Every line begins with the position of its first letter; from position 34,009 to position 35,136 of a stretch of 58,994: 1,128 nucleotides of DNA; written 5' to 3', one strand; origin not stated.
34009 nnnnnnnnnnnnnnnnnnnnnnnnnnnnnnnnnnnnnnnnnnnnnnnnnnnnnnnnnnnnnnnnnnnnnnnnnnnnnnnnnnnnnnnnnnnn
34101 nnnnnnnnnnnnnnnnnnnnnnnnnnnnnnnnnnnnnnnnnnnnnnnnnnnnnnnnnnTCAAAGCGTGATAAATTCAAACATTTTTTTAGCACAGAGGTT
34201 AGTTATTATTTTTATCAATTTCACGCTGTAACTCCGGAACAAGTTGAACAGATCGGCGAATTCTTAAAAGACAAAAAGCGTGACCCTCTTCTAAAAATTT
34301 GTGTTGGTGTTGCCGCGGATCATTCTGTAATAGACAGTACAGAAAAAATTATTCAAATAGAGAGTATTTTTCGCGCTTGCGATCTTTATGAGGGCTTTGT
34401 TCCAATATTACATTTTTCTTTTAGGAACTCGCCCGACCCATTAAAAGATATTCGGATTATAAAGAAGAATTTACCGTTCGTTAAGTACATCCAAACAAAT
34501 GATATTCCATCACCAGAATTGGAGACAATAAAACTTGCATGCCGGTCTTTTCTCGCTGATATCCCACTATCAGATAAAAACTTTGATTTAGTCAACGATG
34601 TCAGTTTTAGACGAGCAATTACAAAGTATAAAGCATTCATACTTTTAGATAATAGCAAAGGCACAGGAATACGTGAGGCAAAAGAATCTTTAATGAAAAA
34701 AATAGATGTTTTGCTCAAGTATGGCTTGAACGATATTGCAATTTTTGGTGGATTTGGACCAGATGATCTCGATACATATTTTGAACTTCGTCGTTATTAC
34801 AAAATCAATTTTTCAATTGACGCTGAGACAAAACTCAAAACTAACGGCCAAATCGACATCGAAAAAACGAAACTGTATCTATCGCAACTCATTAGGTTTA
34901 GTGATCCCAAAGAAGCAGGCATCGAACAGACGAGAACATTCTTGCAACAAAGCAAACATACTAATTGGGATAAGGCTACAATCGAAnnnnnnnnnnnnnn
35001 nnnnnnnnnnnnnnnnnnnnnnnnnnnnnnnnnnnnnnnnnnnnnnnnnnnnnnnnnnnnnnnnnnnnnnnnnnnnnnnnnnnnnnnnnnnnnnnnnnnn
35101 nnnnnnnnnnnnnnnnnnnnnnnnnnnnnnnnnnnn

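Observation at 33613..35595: RibA fused to a TrpF-like barrel and a HemK-like methyltransferase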

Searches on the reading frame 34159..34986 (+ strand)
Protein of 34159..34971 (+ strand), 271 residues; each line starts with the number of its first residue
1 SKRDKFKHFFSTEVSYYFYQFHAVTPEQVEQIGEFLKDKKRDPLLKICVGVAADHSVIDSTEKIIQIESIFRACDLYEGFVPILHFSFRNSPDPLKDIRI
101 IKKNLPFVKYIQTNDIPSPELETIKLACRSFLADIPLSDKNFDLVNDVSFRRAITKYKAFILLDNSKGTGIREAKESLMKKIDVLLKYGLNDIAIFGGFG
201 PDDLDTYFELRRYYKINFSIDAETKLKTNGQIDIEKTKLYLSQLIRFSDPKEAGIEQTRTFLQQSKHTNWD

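Call 7: search_solved_structures(query=window:34159-34971:+, max_evalue=10, show_alignments=3)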
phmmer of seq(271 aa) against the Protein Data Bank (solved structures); distinct sequences matched with E-value up to 10: 1.
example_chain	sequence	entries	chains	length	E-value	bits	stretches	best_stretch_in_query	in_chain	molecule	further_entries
1lfw_A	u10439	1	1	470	0.94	12.1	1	84-148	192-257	pepV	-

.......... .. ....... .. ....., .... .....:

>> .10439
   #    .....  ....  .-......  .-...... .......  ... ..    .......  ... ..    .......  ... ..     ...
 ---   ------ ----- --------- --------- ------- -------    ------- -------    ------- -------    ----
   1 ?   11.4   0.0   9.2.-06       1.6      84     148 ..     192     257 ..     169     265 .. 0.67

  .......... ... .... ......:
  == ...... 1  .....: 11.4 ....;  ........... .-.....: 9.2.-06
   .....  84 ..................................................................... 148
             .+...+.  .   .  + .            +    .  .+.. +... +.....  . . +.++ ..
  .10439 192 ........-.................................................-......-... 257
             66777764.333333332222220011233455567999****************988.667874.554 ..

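Call 16: search_solved_structures(query=A1, max_evalue=10, show_alignments=3)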
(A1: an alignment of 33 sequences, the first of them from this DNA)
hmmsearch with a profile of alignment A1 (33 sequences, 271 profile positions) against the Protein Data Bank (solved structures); distinct sequences matched with E-value up to 10: 3.
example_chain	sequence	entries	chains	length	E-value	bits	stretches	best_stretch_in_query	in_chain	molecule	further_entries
3c2e_A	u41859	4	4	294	0.25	14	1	138-202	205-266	Nicotinate-nucleotide pyrophosphorylase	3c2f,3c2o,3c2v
3c2r_A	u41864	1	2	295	0.25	14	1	138-202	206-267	Nicotinate-nucleotide pyrophosphorylase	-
8i5z_A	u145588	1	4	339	1.2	11.8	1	104-148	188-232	D-isomer specific 2-hydroxyacid dehydrogenase NAD-binding protein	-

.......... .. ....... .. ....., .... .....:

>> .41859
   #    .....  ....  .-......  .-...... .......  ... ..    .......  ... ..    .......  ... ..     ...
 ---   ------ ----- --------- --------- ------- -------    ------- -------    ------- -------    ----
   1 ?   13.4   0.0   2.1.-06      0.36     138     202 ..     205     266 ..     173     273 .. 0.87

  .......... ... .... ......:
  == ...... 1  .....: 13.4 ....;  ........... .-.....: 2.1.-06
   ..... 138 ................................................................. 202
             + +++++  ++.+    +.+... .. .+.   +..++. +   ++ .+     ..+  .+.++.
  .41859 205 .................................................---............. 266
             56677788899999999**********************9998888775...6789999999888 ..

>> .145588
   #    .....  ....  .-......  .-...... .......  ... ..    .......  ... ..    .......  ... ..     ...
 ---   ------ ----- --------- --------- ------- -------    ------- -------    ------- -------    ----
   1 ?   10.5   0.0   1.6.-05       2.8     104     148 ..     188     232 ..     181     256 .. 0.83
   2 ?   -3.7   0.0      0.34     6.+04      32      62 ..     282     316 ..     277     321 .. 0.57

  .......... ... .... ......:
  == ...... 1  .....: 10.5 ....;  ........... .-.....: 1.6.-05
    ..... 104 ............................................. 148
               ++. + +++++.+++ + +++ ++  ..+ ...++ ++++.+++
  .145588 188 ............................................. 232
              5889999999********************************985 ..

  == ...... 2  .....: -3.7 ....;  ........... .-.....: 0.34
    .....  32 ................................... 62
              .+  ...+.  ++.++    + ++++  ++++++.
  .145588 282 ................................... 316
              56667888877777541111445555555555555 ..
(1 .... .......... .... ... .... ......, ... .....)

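Call 29: predict_structure(alignment_id=A1)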
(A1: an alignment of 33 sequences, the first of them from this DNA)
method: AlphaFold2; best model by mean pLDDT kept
length: 271 residues; sequences in the alignment: 33
mean_pLDDT: 86.6   pTM: 0.83
mean pLDDT of the five models: 86.6, 84.0, 82.7, 82.7, 82.5
residues with pLDDT >= 90: 157; 70-90: 83; 50-70: 21; < 50: 10
segments of 3 or more residues with pLDDT < 50: 1-9
pLDDT, mean of each block of 10 residues (from residue 1): 41 93 98 87 96 93 98 95 94 96 95 86 96 92 95 91 74 92 91 85 86 86 91 92 72 72 57 47
secondary structure, 60 per line:
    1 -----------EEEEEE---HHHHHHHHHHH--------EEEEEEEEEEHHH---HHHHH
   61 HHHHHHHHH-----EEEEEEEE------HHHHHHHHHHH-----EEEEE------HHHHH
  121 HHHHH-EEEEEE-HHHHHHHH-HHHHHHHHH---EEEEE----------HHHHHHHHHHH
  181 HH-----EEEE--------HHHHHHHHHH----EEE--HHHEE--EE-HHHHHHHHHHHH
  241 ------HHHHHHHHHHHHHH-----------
elements in order: E12-17 H21-31 E40-49 H56-69 E75-82 H89-99 E105-109 H116-125 E127-132 H134-141 H143-151 E155-159 H170-182 E188-191 H200-209 E214-216 H229-240 H247-260

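Call 32: fold_search(model_id=the predicted structure, library=pdb)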
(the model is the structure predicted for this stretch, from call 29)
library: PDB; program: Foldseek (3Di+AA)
matches with E <= 10: 1777; with E <= 0.001: 330
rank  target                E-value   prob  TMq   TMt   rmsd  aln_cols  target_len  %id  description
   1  1v5x_A                1.0e-08  1.00  0.54  0.70   4.6       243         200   16  Crystal structure of Phosphoribosyl anthranilate isomerase from Thermus Thermophilus (released 2003-12-23)
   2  8w05_A                1.2e-07  1.00  0.50  0.54   5.7       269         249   12  Crystal Structure of the reconstruction of the ancestral triosephosphate isomerase of the last opisthokont common ance (released 2024-09-04)
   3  2y70_A                1.3e-07  1.00  0.51  0.55   5.6       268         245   11  CRYSTALLOGRAPHIC STRUCTURE OF GM23, MUTANT G89D, AN EXAMPLE OF CATALYTIC MIGRATION FROM TIM TO THIAMIN PHOSPHATE SYNTH (released 2011-12-07)
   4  6oog                  1.8e-07  1.00  0.50  0.53   6.2       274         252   12  Crystal structure of triosephosphate isomerase from Taenia Solium in complex with 2PG (released 2020-01-08)
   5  8w05_B                2.7e-07  1.00  0.50  0.53   6.1       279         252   11  Crystal Structure of the reconstruction of the ancestral triosephosphate isomerase of the last opisthokont common ance (released 2024-09-04)
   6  8w06_B                6.0e-07  1.00  0.50  0.53   6.0       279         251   12  Crystal Structure of the reconstruction of the ancestral triosephosphate isomerase of the last opisthokont common ance (released 2024-09-04)
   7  8v2x                  6.7e-07  1.00  0.49  0.52   5.7       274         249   11  Crystal Structure of the reconstruction of the worst case of the ancestral triosephosphate isomerase of the last opistho (released 2024-09-04)
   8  8w06_C                8.6e-07  1.00  0.50  0.53   5.8       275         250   12  Crystal Structure of the reconstruction of the ancestral triosephosphate isomerase of the last opisthokont common ance (released 2024-09-04)
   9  2v2d                  8.6e-07  1.00  0.46  0.51   6.3       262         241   13  The A178L mutation in the C-terminal hinge of the flexible loop-6 of triosephosphate isomerase (TIM) induces a more clos (released 2008-02-19)
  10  1i45_A                1.1e-06  1.00  0.48  0.52   6.4       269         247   12  YEAST TRIOSEPHOSPHATE ISOMERASE (MUTANT) (released 2001-06-30)
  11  2vei_A                1.2e-06  1.00  0.49  0.55   6.3       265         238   10  Structure-based enzyme engineering efforts with an inactive monomeric TIM variant: the importance of a single point mu (released 2008-02-19)
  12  8w06_A                1.2e-06  1.00  0.49  0.52   6.1       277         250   12  Crystal Structure of the reconstruction of the ancestral triosephosphate isomerase of the last opisthokont common ance (released 2024-09-04)
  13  7az3                  1.4e-06  1.00  0.54  0.58   5.3       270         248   10  Perdeuterated E65Q-TIM complexed with 2-PHOSPHOGLYCOLIC ACID (released 2021-07-28)
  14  2wsr                  1.5e-06  1.00  0.50  0.55   5.6       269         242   11  MONOTIM MUTANT RMM0-1, MONOMERIC FORM. (released 2009-09-15)
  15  6ooi_D                1.5e-06  1.00  0.49  0.53   6.1       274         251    9  Crystal structure of triosephosphate isomerase from Schistosoma mansoni in complex with 2PG (released 2020-01-08)
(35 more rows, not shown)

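Call 36: find_related_loci(query=A1, collection=genome_contigs, flank=8000)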
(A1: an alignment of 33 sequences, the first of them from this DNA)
Query A1 (271 aa) in genome_contigs; peptide patterns used: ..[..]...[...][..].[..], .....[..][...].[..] (x = any residue, [..] = any of these).
145 stretches matched a pattern; 30 encode a relative of the query (tblastn E <= 1e-3); 29 distinct loci.
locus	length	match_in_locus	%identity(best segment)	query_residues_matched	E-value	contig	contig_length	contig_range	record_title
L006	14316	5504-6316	87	1-271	7e-164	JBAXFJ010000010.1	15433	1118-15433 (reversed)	MAG: bacterium isolate ELA268 MAG268_10, whole genome shotgun sequence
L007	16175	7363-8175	78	1-271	7e-143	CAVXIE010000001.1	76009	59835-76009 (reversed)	MAG: Candidatus Staskawiczbacteria bacterium isolate MFD03044.bin.2.105 genome assembly, contig: contig_12742, whole gen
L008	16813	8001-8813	76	1-271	8e-143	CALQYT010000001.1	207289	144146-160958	MAG: Candidatus Nomurabacteria bacterium isolate Ike-100m-30 genome assembly, contig: Ike-100-c17, whole genome shotgun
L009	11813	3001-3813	76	1-271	5e-142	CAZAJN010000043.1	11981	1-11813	MAG TPA_asm: uncultured Bdellovibrionales bacterium isolate binchicken_co169_45 genome assembly, contig: k99_335254, who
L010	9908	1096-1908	72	1-271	6e-139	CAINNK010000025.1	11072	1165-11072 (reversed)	uncultured bacterium isolate AM_bin-0953 genome assembly, contig: bin-0953:25/46, whole genome shotgun sequence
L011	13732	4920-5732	70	1-271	2e-133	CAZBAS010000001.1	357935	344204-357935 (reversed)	MAG TPA_asm: uncultured Candidatus Saccharibacteria bacterium isolate SRP278252_co1_116 genome assembly, contig: NODE_12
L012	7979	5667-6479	68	1-271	4e-130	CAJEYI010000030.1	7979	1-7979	uncultured bacterium isolate SB-2103-1078-G15 genome assembly, contig: sag_spades_SB-2103-1078-G15_0000030, whole genome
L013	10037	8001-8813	71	1-271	4e-130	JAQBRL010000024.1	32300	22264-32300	MAG: Parcubacteria group bacterium isolate RYN_398 scaffold_2544208, whole genome shotgun sequence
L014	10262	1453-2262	67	1-270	2e-128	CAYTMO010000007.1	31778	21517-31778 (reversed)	MAG TPA_asm: uncultured Candidatus Saccharibacteria bacterium isolate binchicken_co398_50 genome assembly, contig: NODE_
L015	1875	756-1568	66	1-271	4e-136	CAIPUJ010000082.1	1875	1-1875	uncultured bacterium isolate Loclat_bin-14315 genome assembly, contig: bin-14315:082/117, whole genome shotgun sequence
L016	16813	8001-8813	68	1-271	3e-126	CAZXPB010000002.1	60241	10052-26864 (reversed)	MAG TPA_asm: uncultured Candidatus Saccharibacteria bacterium isolate SRP278252_co1_286 genome assembly, contig: NODE_62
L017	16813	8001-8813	67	1-271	4e-126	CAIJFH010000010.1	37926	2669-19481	Candidatus Adlerbacteria bacterium isolate C4_bin-407 genome assembly, contig: bin-407:10/38, whole genome shotgun seque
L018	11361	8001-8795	66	1-265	3e-116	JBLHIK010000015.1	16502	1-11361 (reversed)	MAG: Flavobacteriaceae bacterium isolate 3300054975_66 Ga0535640_0003476, whole genome shotgun sequence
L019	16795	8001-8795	68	1-265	4e-116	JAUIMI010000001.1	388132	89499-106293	MAG: bacterium isolate Co_bin.90 NODE_205_length_388132_cov_2.102128, whole genome shotgun sequence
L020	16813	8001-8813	64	1-270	2e-111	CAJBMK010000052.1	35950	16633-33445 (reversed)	uncultured bacterium isolate Loc090907-8m_bin-552 genome assembly, contig: bin-552:52/88, whole genome shotgun sequence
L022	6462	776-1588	59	1-271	3e-108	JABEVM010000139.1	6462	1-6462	MAG: Chlamydiae bacterium isolate MAG 32 k99_487207, whole genome shotgun sequence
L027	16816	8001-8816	50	1-270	6e-88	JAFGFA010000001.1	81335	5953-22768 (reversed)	MAG: Parachlamydiales bacterium isolate Zod_Metabat.1285 k87_2021013, whole genome shotgun sequence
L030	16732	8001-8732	50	1-243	7e-81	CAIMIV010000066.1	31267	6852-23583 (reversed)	uncultured bacterium isolate MJ-2014-D5_bin-329 genome assembly, contig: bin-329:66/71, whole genome shotgun sequence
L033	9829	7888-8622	51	1-245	6e-78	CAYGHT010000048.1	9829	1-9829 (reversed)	MAG TPA_asm: uncultured bacterium isolate ERP113451_co3_56 genome assembly, contig: NODE_5858_length_9829_cov_7.521383,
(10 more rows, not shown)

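Call 38: search_protein_families(library=pfam, proteins=[L022:3009-4262:-, L027:10030-10788:+, L007:5459-6649:+, L030:12588-13340:+, L020:10647-11648:+, L016:10914-11711:+, L008:2055-3500:+, L010:5113-6606:+], max_evalue=0.01)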
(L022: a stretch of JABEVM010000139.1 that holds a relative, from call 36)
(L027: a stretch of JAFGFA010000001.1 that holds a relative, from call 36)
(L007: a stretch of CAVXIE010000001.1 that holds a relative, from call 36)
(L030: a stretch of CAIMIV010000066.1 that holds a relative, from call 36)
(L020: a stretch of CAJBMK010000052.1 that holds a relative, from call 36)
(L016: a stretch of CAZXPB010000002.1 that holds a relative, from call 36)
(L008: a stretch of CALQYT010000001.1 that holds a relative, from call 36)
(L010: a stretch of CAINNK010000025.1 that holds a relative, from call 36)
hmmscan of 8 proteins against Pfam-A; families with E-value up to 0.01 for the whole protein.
L022:3009-4262:- (417 aa): 2 families
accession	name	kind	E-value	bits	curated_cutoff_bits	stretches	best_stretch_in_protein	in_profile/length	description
PF07690.21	MFS_1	-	1.1e-26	94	33.4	1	53-375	36-342/347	Major Facilitator Superfamily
PF00083.30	Sugar_tr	-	1.3e-24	87.4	22.3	1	13-218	5-205/452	Sugar (and other) transporter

L027:10030-10788:+ (252 aa): 8 families
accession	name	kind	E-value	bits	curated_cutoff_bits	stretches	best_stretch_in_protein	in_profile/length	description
PF13649.12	Methyltransf_25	-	2.1e-12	48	27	1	64-151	2-97/97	Methyltransferase domain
PF08241.18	Methyltransf_11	-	2.6e-12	47.6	21.2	1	64-154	1-94/95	Methyltransferase domain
PF13847.12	Methyltransf_31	-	7.4e-12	45.6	27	1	59-179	3-127/145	Methyltransferase domain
PF13489.12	Methyltransf_23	-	1.5e-10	41.4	27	1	58-170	21-132/164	Methyltransferase domain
PF08242.18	Methyltransf_12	-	1.9e-09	38.6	30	1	64-153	1-98/98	Methyltransferase domain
PF03848.20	TehB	-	1.4e-07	31.5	20.4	1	60-145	31-121/193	Tellurite resistance protein TehB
PF02353.26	CMAS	-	0.0037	17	27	1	58-155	61-164/273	Mycolic acid cyclopropane synthetase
PF01209.24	Ubie_methyltran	-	0.0055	16.5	20.1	1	54-160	42-156/233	ubiE/COQ5 methyltransferase family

L007:5459-6649:+ (396 aa): 4 families
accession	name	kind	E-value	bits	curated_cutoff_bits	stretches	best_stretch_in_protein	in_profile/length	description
PF00266.25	Aminotran_5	-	1.4e-82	278.1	21.5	1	9-377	1-371/371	Aminotransferase class-V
PF01212.27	Beta_elim_lyase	-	2.9e-07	30.6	27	1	55-213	36-199/288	Beta-eliminating lyase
PF00155.27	Aminotran_1_2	-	3.2e-07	30.3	19.7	1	54-380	45-360/361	Aminotransferase class I and II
PF01053.26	Cys_Met_Meta_PP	-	0.003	16.6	27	1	46-213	47-198/381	Cys/Met metabolism PLP-dependent enzyme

L030:12588-13340:+ (250 aa): 5 families
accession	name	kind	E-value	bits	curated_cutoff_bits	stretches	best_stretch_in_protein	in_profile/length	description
PF01978.25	TrmB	-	8.4e-14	51.6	25.6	1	8-71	1-64/68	Sugar-specific transcriptional regulator TrmB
PF09339.16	HTH_IclR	-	1.2e-05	25.5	22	1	28-62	17-51/52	IclR helix-turn-helix domain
PF14493.12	HTH_40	-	0.0015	19.2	27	1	31-88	14-67/89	Helix-turn-helix domain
PF01022.26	HTH_5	-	0.0031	17.8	22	1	31-59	17-45/47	Bacterial regulatory protein, arsR family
PF13412.12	HTH_24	-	0.004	17.1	21.9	1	20-59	8-47/48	Winged helix-turn-helix DNA-binding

L020:10647-11648:+ (333 aa): 9 families
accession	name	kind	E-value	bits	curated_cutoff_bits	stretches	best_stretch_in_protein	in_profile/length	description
PF00005.33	ABC_tran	-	3.5e-29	102.6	25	1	42-186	1-136/137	ABC transporter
PF13304.12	AAA_21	-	1.9e-11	45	27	1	155-218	234-299/304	AAA domain, putative AbiEii toxin, Type IV TA system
PF12846.13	AAA_10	-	0.00034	20.2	27.5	0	43-101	12-68/362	AAA-like domain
PF13175.12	AAA_15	-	0.0019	18.3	32.1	0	55-73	26-44/374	AAA ATPase domain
PF13401.12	AAA_22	-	0.0027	18.5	27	0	55-108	8-61/130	AAA domain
PF13555.12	AAA_29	-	0.0028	17.8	27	1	49-80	19-50/61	P-loop containing region of AAA domain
PF03308.22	MeaB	-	0.0051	16.3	23.1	1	51-94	32-75/273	Methylmalonyl Co-A mutase-associated GTPase MeaB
PF03289.18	Pox_I1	-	0.0075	15.9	25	1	119-235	138-248/307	Poxvirus protein I1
PF13476.12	AAA_23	-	0.009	17.1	27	0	56-80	23-47/201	AAA domain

L016:10914-11711:+ (265 aa): 1 family
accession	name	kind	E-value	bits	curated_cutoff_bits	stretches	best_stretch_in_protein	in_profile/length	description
PF00160.26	Pro_isomerase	-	2.3e-43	148.6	21.7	1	103-261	2-158/159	Cyclophilin type peptidyl-prolyl cis-trans isomerase/CLD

L008:2055-3500:+ (481 aa): 8 families
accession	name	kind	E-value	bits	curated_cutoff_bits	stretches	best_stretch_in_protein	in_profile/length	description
PF00437.27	T2SSE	-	3e-45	154.9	24.9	1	125-452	12-323/370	Type II/IV secretion system protein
PF05157.20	MshEN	-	6e-12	45.8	23.1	1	25-106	1-85/90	MshEN domain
PF03205.20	MobB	-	0.002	18.5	26.6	1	257-296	1-40/133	Molybdopterin guanine dinucleotide synthesis protein B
PF13401.12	AAA_22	-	0.0025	18.5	27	1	254-289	4-39/130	AAA domain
PF13555.12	AAA_29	-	0.0025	18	27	1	248-280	15-47/61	P-loop containing region of AAA domain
PF20720.3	nSTAND3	-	0.0027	17.8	27.2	1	249-277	11-39/155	Novel STAND NTPase 3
PF13191.12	AAA_16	-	0.0058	17.6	32.6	1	249-356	18-104/167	AAA ATPase domain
PF19993.5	DO-GTPase2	-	0.0077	16.4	27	0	257-281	2-26/226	Double-GTPase 2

L010:5113-6606:+ (497 aa): 5 families
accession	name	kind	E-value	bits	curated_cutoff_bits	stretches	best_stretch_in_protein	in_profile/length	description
PF04539.22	Sigma70_r3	-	1.7e-23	83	25.3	1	344-420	1-76/78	Sigma-70 region 3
PF04542.20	Sigma70_r2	-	1.3e-22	79.7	24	1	264-335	2-71/71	Sigma-70 region 2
PF04545.22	Sigma70_r4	-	1.7e-16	59.9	24.1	1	434-487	1-50/50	Sigma-70, region 4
PF00140.25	Sigma70_r1_2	-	4.7e-14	52.5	22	1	225-257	1-33/34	Sigma-70 factor, region 1.2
PF03979.19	Sigma70_r1_1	-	3.5e-11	43.3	22.5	1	138-208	7-75/81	Sigma-70 factor, region 1.1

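Call 42: search_protein_representatives(alignment_id=A1)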
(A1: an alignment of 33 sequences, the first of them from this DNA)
Query: 33 sequences, 271 profile positions. Proteins with E-value up to 0.001 (for the whole library): 121; up to 1e-10: 48; up to 1e-30: 29. The best 121 are listed.
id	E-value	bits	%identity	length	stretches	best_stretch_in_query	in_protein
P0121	1.7e-107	375.3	-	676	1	1-270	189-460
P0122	1.1e-99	349.6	-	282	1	22-269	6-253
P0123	4.2e-93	328.1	-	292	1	1-222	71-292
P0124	2.7e-87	309.0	-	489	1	1-243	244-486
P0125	7.6e-83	294.4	-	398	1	78-271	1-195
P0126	1.0e-82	294.0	-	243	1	8-245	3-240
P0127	5.9e-79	281.7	-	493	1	7-262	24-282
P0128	1.6e-73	263.9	-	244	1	11-249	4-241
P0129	5.0e-67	242.6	-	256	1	9-244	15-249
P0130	1.4e-65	237.8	-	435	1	1-241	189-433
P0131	8.5e-61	222.1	-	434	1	1-241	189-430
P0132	1.8e-58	214.5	-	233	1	11-239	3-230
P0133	5.4e-58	212.9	-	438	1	1-239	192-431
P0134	1.0e-55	205.5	-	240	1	10-243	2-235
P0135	1.9e-55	204.6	-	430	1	1-239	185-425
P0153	6.0e-28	114.4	-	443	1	42-245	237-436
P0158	8.6e-21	91.0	-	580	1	43-243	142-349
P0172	3.1e-10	56.3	-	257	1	65-237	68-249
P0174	1.3e-09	54.3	-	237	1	19-237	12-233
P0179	9.7e-08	48.1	-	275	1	32-238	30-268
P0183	5.6e-07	45.6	-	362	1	43-237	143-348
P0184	1.5e-06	44.2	-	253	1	20-240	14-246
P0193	1.1e-05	41.4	-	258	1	20-238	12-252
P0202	2.7e-05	40.1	-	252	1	20-237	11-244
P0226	2.3e-04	37.0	-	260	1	20-239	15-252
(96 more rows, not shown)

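Call 43: search_protein_families(library=pfam, proteins=[P0126, P0153, P0158, P0183, P0172, P0179, P0184, P0193, P0202, P0226], max_evalue=0.01)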
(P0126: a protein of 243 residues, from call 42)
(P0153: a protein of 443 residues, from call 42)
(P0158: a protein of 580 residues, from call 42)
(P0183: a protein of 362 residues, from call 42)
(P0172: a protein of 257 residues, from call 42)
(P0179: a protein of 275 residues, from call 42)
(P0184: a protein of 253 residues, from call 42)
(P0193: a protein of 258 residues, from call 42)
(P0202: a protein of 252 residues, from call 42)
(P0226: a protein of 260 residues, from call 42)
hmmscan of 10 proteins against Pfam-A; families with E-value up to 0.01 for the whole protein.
P0126 (243 aa): 0 families

P0153 (443 aa): 1 family
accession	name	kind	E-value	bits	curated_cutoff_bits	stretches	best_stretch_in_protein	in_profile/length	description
PF00925.25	GTP_cyclohydro2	-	4.3e-56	189.5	23.3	1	13-173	6-165/165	GTP cyclohydrolase II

P0158 (580 aa): 13 families
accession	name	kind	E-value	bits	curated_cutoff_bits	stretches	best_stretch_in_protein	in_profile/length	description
PF05175.20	MTS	-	5.6e-15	55.8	23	1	405-533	21-138/170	Methyltransferase small domain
PF06325.19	PrmA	-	2.7e-11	44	22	1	415-489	161-233/296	Ribosomal protein L11 methyltransferase (PrmA)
PF00925.25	GTP_cyclohydro2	-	7.4e-11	42.3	23.3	1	2-75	92-162/165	GTP cyclohydrolase II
PF13847.12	Methyltransf_31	-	3.4e-09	37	27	1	416-537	4-113/145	Methyltransferase domain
PF12847.13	Methyltransf_18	-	4.5e-07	30.4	27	1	416-487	15-87/151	Methyltransferase domain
PF13649.12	Methyltransf_25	-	5.5e-06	27.4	27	1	419-491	1-73/97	Methyltransferase domain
PF13489.12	Methyltransf_23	-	3.9e-05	23.9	27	1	413-532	20-115/164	Methyltransferase domain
PF03602.21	Cons_hypoth95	-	0.00018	21.7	24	1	413-492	39-123/182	Conserved hypothetical protein 95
PF10354.15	BMT5-like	-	0.00047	20.9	24.7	1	476-556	71-150/168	rRNA (uridine-N3-)-methyltransferase BTM5-like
PF10294.15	Methyltransf_16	-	0.00067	19.9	21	1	410-465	41-96/174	Lysine methyltransferase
PF08241.18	Methyltransf_11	-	0.00071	20.6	21.2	0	421-532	2-94/95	Methyltransferase domain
PF08242.18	Methyltransf_12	-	0.0016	19.6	30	0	420-490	1-73/98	Methyltransferase domain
PF09445.16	Methyltransf_15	-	0.004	17.2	22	1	419-500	4-83/165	RNA cap guanine-N2 methyltransferase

P0183 (362 aa): 1 family
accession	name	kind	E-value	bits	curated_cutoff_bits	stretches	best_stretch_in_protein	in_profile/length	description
PF00697.28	PRAI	-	0.0014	18.8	22.7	1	236-342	95-186/193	N-(5'phosphoribosyl)anthranilate (PRA) isomerase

P0172 (257 aa): 1 family
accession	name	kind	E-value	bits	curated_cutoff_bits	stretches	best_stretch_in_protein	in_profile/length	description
PF00697.28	PRAI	-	9.9e-07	29.1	22.7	1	146-216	99-164/193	N-(5'phosphoribosyl)anthranilate (PRA) isomerase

P0179 (275 aa): 0 families

P0184 (253 aa): 2 families
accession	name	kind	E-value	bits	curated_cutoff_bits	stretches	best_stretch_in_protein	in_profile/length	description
PF18497.6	RNase_3_N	-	0.00016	22.1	26.8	1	57-102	25-70/95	Ribonuclease III N-terminal domain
PF00697.28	PRAI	-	0.00026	21.2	22.7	1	131-209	92-165/193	N-(5'phosphoribosyl)anthranilate (PRA) isomerase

P0193 (258 aa): 0 families

P0202 (252 aa): 0 families

P0226 (260 aa): 1 family
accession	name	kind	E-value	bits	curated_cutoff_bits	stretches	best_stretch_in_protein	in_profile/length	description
PF00697.28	PRAI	-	0.00028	21.1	22.7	1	149-223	106-173/193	N-(5'phosphoribosyl)anthranilate (PRA) isomerase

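Call 45: search_protein_families(library=pfam, alignment_id=A2, max_evalue=0.01)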
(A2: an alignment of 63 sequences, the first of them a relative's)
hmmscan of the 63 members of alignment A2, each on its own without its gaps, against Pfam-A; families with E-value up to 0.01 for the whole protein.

A. member 1, P0172 (257 aa): 1 family
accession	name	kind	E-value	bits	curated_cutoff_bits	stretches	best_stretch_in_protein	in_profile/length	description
PF00697.28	PRAI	-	9.9e-07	29.1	22.7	1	146-216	99-164/193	N-(5'phosphoribosyl)anthranilate (PRA) isomerase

B. families by the number of members that match (of 63 scanned): 3 families
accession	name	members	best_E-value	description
PF00697.28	PRAI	35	8.5e-12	N-(5'phosphoribosyl)anthranilate (PRA) isomerase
PF18497.6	RNase_3_N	1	0.00016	Ribonuclease III N-terminal domain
PF17523.7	MPS-4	1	0.0046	MinK-related peptide, potassium channel accessory sub-unit protein 4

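Call 47: search_protein_families(library=ncbifam, alignment_id=A2, max_evalue=0.01)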
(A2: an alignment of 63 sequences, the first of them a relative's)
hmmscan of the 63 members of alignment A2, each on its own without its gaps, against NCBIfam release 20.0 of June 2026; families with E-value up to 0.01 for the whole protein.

A. member 1, P0172 (257 aa): 3 families
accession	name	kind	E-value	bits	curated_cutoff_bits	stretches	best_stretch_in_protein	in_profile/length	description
NF002304.0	PRK01222.2-4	equivalog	1.9e-10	40.5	181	1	64-217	35-176/208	phosphoribosylanthranilate isomerase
NF002298.0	PRK01222.1-4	equivalog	1.5e-05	24.8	215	1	137-217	94-174/209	phosphoribosylanthranilate isomerase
NF002302.0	PRK01222.2-2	equivalog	0.00074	19.8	172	1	119-212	70-154/193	phosphoribosylanthranilate isomerase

B. families by the number of members that match (of 63 scanned): 13 families
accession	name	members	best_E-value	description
NF002304.0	PRK01222.2-4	24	1.9e-10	phosphoribosylanthranilate isomerase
NF002298.0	PRK01222.1-4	16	5.5e-08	phosphoribosylanthranilate isomerase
NF002300.0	PRK01222.1-7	15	1.5e-11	phosphoribosylanthranilate isomerase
NF002301.0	PRK01222.2-1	14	2.3e-05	phosphoribosylanthranilate isomerase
NF010563.0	PRK13958.1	10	1.2e-07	phosphoribosylanthranilate isomerase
NF002302.0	PRK01222.2-2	9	5.2e-06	phosphoribosylanthranilate isomerase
NF002297.0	PRK01222.1-3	6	3.9e-06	phosphoribosylanthranilate isomerase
NF006945.0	PRK09427.1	4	1.7e-06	bifunctional indole-3-glycerol-phosphate synthase TrpC/phosphoribosylanthranilate isomerase TrpF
NF002295.0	PRK01222.1-1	4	4.8e-05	phosphoribosylanthranilate isomerase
NF002299.0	PRK01222.1-6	1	1.8e-06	phosphoribosylanthranilate isomerase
NF012217.1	D_ala_D_lac_VanA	1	0.0039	D-alanine--(R)-lactate ligase VanA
NF009833.0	PRK13307.1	1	0.0066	bifunctional 5,6,7,8-tetrahydromethanopterin hydro-lyase/3-hexulose-6-phosphate synthase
NF002303.0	PRK01222.2-3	1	0.0091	phosphoribosylanthranilate isomerase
